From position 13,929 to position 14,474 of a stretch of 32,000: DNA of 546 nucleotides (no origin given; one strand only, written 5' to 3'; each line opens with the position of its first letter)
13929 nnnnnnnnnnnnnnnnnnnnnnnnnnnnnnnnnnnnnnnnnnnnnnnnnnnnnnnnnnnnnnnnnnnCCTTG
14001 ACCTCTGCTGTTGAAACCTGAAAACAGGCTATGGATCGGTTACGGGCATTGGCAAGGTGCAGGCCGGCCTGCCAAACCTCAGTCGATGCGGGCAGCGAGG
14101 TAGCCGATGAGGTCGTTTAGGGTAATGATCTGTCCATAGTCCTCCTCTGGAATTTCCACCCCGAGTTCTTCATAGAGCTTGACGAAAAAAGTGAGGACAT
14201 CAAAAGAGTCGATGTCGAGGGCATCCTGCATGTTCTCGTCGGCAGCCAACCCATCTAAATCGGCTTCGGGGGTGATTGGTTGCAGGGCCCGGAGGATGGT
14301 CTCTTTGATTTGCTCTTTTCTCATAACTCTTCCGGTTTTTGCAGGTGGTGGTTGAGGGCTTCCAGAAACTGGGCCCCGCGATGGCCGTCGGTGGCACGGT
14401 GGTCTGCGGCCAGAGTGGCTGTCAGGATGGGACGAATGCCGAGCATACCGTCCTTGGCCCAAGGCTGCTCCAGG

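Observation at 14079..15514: An ACP sits where E3 should be, translationally coupled to the E2 acyltransferase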

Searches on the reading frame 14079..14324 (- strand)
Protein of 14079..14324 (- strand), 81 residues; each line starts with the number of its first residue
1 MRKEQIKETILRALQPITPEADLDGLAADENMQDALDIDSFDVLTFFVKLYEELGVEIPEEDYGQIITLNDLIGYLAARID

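Call 5: search_protein_families(library=ncbifam, proteins=[window:14079-14324:-], max_evalue=0.001)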
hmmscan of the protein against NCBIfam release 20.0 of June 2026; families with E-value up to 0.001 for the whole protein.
window:14079-14324:- (81 aa): 12 families
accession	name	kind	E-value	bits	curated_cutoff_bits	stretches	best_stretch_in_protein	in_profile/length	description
NF009104.0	PRK12449.1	equivalog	3.9e-10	39.5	70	1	1-80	1-79/80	acyl carrier protein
NF002148.0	PRK00982.1-2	subfamily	4.8e-09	35.9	71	1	21-79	19-77/79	acyl carrier protein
NF002150.0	PRK00982.1-4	subfamily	8.5e-09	35.5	66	1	20-79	19-78/80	acyl carrier protein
NF002147.0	PRK00982.1-1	equivalog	3.1e-08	33.3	84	1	22-77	23-78/83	acyl carrier protein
TIGR00517.1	acyl_carrier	equivalog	2.5e-07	30.5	70.45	1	20-78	17-75/77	acyl carrier protein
NF002151.0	PRK00982.1-5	equivalog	1.8e-06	28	92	1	22-78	19-75/78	acyl carrier protein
NF040636.1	AcpM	exception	1.8e-06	27.8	146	1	24-76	23-75/93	meromycolate extension acyl carrier protein AcpM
NF003757.0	PRK05350.1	equivalog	7.3e-06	26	65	1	3-75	4-75/83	acyl carrier protein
NF002149.0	PRK00982.1-3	equivalog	4e-05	23.5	106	1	27-78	24-75/78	acyl carrier protein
NF005798.0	PRK07639.1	equivalog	0.00019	21.8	100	1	1-62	1-62/91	petrobactin biosynthesis protein AsbD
NF006031.0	PRK08172.1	equivalog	0.00027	21.5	76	1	21-73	19-71/82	acyl carrier protein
NF003464.0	PRK05087.1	equivalog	0.0009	19.2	68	0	5-64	2-60/78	D-alanine--poly(phosphoribitol) ligase subunit DltC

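Call 6: search_protein_families(library=pfam, proteins=[window:14079-14324:-], max_evalue=0.01)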
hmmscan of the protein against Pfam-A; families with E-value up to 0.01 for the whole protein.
window:14079-14324:- (81 aa): 1 family
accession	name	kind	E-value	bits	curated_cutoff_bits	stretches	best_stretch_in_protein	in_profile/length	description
PF00550.31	PP-binding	-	2.2e-07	31.5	20.8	1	10-76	3-67/67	Phosphopantetheine attachment site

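Call 10: find_encoding_contigs(protein=window:14079-14324:-, flank=10000, max_places=10)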
Protein window:14079-14324:- (81 aa): no gene with exactly this product is on record in the collection.

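Call 11: find_homologous_proteins(query=window:14079-14324:-, max_evalue=0.001)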
Query window:14079-14324:- (81 aa): 111 proteins with E <= 0.001 among 112 candidates.
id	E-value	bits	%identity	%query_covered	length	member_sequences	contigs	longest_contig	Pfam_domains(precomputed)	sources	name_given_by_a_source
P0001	3.7e-44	165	100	100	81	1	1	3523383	PF00550.32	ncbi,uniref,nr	ncbi:acyl carrier protein [Desulfotalea psychrophila]|uniref:Related to acyl carrier protein n=1 Tax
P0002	4.8e-39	149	91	100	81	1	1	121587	PF00550.32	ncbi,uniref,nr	ncbi:acyl carrier protein [Desulfotalea psychrophila]|uniref:Predicted orf n=1 Tax=Desulfotalea psyc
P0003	2.1e-35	138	83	100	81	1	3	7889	PF00550.32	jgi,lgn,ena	jgi:acyl carrier protein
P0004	3.2e-35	137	81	100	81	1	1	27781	PF00550.32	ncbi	-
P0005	1.2e-34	135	81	100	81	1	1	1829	PF00550.32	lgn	-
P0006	1.4e-34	135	81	100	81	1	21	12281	PF00550.32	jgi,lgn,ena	-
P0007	1.6e-34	135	80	100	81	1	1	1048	PF00550.32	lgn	-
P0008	2.8e-34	134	80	100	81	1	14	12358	PF00550.32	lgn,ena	-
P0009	4.5e-34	133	80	100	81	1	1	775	PF00550.32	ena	-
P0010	4.6e-34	133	79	100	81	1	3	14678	PF00550.32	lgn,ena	-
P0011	8.8e-34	132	79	100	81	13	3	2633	PF00550.32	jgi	jgi:acyl carrier protein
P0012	1.7e-33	132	78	100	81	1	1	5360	PF00550.32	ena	-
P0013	2.6e-33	131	78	100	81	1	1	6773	PF00550.32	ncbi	-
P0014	7.3e-33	130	78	98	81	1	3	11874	PF00550.32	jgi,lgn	jgi:acyl carrier protein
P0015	1.1e-32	129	80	99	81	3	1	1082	-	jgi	jgi:acyl carrier protein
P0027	2.0e-21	93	61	99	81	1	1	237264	PF00550.32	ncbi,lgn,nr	ncbi:MAG TPA: acyl carrier protein [Candidatus Limnocylindrales bacterium]|nr:acyl carrier protein [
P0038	4.7e-20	89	56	99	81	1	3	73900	PF00550.32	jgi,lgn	jgi:acyl carrier protein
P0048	5.4e-19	86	56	98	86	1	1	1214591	PF00550.32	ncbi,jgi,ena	-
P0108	2.3e-11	61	44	95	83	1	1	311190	PF00550.32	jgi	jgi:acyl carrier protein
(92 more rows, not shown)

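Call 13: find_encoding_contigs(protein=P0002, flank=10000, max_places=3)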
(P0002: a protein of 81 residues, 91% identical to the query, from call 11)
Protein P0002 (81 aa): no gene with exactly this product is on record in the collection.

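Call 14: find_encoding_contigs(protein=P0027, flank=10000, max_places=3)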
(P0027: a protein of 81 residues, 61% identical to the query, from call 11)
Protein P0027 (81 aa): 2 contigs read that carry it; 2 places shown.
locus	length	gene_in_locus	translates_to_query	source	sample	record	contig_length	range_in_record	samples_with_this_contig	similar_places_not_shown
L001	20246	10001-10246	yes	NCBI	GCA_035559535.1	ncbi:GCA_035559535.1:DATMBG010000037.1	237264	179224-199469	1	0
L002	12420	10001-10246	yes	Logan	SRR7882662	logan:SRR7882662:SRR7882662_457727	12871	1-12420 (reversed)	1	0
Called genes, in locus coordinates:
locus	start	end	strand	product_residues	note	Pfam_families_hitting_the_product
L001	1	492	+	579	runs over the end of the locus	PF00115:COX1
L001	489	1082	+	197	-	PF00510:COX3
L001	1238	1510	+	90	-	PF03626:COX4_pro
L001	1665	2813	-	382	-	PF02163:Peptidase_M50, PF00571:CBS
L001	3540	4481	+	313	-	PF00582:Usp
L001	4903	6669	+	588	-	PF00501:AMP-binding, PF13193:AMP-binding_C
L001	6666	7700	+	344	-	PF00456:Transketolase_N (faint), PF00676:E1_dh, PF02775:TPP_enzyme_C (weak)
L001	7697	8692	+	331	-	PF02779:Transket_pyr, PF02780:Transketolase_C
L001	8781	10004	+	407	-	PF00364:Biotin_lipoyl, PF02817:E3_binding, PF00198:2-oxoacid_dh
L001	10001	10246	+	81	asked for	PF00550:PP-binding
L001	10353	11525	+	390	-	PF18845:baeRF_family3, PF18848:baeRF_family6, PF18849:baeRF_family7, PF18851:baeRF_family8, PF18855:baeRF_family11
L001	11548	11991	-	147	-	PF13298:LigD_N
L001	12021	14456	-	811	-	PF01326:PPDK_N, PF00391:PEP-utilizers, PF02896:PEP-utilizers_C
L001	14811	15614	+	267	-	PF00795:CN_hydrolase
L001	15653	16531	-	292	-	PF00929:RNase_T, PF16473:Rv2179c-like (weak), PF13280:WYL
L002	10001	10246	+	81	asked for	PF00550:PP-binding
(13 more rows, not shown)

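Call 15: find_encoding_contigs(protein=P0048, flank=10000, max_places=2)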
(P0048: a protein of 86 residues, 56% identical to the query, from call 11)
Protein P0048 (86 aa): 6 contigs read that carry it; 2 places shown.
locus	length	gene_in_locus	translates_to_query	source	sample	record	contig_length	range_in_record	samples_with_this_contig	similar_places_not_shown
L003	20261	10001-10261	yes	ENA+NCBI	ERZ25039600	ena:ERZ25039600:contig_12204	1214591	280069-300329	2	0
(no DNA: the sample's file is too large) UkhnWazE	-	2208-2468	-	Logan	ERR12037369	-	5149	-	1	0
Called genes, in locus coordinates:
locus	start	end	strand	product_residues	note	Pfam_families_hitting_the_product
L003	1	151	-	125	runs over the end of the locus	PF22747:Zn_ribbon_DUF2089, PF09862:DUF2089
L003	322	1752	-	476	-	PF13506:Glyco_transf_21, PF00535:Glycos_transf_2, PF13641:Glyco_tranf_2_3, PF13632:Glyco_trans_2_3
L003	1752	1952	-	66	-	PF06107:DUF951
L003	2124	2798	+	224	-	PF01871:AMMECR1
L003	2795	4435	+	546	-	PF05935:Arylsulfotrans, PF14269:Arylsulfotran_2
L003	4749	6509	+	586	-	PF00501:AMP-binding, PF13193:AMP-binding_C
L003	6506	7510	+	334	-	PF00676:E1_dh, PF02775:TPP_enzyme_C (weak), PF00456:Transketolase_N (weak), PF13292:DXP_synthase_N (faint)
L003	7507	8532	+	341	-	PF02779:Transket_pyr, PF02780:Transketolase_C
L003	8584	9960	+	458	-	PF00364:Biotin_lipoyl, PF02817:E3_binding, PF00198:2-oxoacid_dh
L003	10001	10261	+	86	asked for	PF00550:PP-binding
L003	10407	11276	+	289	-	PF00582:Usp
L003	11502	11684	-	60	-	-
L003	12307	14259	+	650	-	-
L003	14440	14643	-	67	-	-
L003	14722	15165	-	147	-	-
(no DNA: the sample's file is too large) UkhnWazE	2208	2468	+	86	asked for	PF00550:PP-binding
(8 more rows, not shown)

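Call 16: find_encoding_contigs(protein=P0108, flank=10000, max_places=2)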
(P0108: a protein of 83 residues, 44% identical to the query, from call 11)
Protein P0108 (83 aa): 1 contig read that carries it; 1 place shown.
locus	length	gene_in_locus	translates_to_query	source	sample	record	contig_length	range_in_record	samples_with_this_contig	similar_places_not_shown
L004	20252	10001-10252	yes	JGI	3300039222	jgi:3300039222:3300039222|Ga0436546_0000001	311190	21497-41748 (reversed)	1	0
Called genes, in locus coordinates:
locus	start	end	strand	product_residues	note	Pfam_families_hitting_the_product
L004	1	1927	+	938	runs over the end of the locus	PF00690:Cation_ATPase_N, PF00122:E1-E2_ATPase, PF00702:Hydrolase, PF13246:Cation_ATPase, PF12710:HAD, PF08282:Hydrolase_3 (faint), PF00689:Cation_ATPase_C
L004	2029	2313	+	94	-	-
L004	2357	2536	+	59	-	-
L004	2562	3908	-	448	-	-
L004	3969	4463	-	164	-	PF04981:NMD3 (faint)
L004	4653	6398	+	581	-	PF00501:AMP-binding, PF13193:AMP-binding_C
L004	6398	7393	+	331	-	PF00676:E1_dh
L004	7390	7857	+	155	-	PF12682:Flavodoxin_4 (weak), PF12724:Flavodoxin_5 (weak)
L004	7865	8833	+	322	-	PF02779:Transket_pyr, PF02780:Transketolase_C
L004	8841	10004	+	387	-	PF00364:Biotin_lipoyl, PF02817:E3_binding, PF00198:2-oxoacid_dh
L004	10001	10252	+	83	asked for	PF00550:PP-binding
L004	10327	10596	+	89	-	PF00550:PP-binding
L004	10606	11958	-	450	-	PF13505:OMP_b-brl (faint), PF03349:Toluene_X, PF13609:Porin_4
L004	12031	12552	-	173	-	PF13686:DrsE_2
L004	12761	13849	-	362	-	PF01494:FAD_binding_3 (faint), PF05834:Lycopene_cycl, PF12831:FAD_oxidored, PF22578:GGR_cat (weak)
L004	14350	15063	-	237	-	-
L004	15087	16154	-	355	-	PF21948:LplA-B_cat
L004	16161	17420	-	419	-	PF04055:Radical_SAM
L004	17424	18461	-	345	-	PF04055:Radical_SAM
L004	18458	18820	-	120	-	-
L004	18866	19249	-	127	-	PF12840:HTH_20 (weak), PF01022:HTH_5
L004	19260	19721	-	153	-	PF01597:GCV_H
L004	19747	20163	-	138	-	-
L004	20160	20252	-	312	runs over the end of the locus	PF02754:CCG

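Call 17: find_encoding_contigs(protein=P0038, flank=10000, max_places=2)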
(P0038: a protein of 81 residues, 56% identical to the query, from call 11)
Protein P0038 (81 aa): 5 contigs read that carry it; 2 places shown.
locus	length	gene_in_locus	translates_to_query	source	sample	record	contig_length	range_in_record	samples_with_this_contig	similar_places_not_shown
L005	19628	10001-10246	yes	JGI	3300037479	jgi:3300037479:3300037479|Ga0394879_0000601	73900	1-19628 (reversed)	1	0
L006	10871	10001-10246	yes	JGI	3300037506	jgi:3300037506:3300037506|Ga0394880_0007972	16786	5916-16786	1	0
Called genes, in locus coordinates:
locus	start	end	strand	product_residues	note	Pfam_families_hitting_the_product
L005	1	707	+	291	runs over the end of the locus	PF01545:Cation_efflux, PF16916:ZT_dimer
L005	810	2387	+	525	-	PF03853:YjeF_N, PF01256:Carb_kinase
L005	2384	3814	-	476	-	PF04542:Sigma70_r2, PF04539:Sigma70_r3, PF04545:Sigma70_r4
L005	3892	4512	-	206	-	PF00440:TetR_N, PF16925:TetR_C_13, PF21993:TetR_C_13_2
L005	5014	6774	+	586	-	PF00501:AMP-binding, PF13193:AMP-binding_C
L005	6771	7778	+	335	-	PF00676:E1_dh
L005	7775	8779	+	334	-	PF02779:Transket_pyr, PF02780:Transketolase_C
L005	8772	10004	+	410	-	PF00364:Biotin_lipoyl, PF25997:BSH_YhbJ (weak), PF02817:E3_binding, PF00198:2-oxoacid_dh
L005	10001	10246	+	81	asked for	PF00550:PP-binding (weak)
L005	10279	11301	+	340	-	PF03372:Exo_endo_phos, PF19580:Exo_endo_phos_3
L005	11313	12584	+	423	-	PF00462:Glutaredoxin (weak)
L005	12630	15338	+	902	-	PF01368:DHH (weak), PF02272:DHHA1, PF00571:CBS, PF01743:PolyA_pol, PF12627:PolyA_pol_RNAbd (weak)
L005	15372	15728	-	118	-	PF17269:DUF5335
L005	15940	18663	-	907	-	PF00690:Cation_ATPase_N, PF00122:E1-E2_ATPase, PF08282:Hydrolase_3 (faint), PF12710:HAD (faint), PF13246:Cation_ATPase, PF00702:Hydrolase, PF00689:Cation_ATPase_C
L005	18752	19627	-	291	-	?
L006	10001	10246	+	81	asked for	PF00550:PP-binding (weak)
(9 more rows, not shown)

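Call 33: search_protein_families(library=pfam, proteins=[L004:2562-3908:-], max_evalue=0.0001)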
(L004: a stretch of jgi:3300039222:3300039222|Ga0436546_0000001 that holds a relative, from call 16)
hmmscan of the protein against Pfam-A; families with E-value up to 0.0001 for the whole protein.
L004:2562-3908:- (448 aa): 1 family
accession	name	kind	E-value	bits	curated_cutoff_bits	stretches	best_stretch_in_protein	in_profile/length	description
PF02492.25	cobW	-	4.4e-05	23.6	20.7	1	235-300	111-179/180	CobW/HypB/UreG, nucleotide-binding domain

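Call 34: search_protein_families(library=pfam, proteins=[L004:7390-7857:+, L004:10327-10596:+], max_evalue=0.0001)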
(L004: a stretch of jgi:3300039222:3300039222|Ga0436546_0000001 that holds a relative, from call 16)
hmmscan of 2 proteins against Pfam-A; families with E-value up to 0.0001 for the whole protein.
L004:7390-7857:+ (155 aa): 2 families
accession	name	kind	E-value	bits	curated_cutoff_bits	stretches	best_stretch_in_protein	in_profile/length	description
PF12724.12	Flavodoxin_5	-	5e-10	40.3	27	1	61-120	36-97/145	Flavodoxin domain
PF12682.12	Flavodoxin_4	-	1.3e-09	38.1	24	1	3-124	2-129/155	Flavodoxin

L004:10327-10596:+ (89 aa): 1 family
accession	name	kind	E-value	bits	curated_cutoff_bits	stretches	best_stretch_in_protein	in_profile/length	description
PF00550.31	PP-binding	-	1.3e-08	35.4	20.8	1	5-76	2-67/67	Phosphopantetheine attachment site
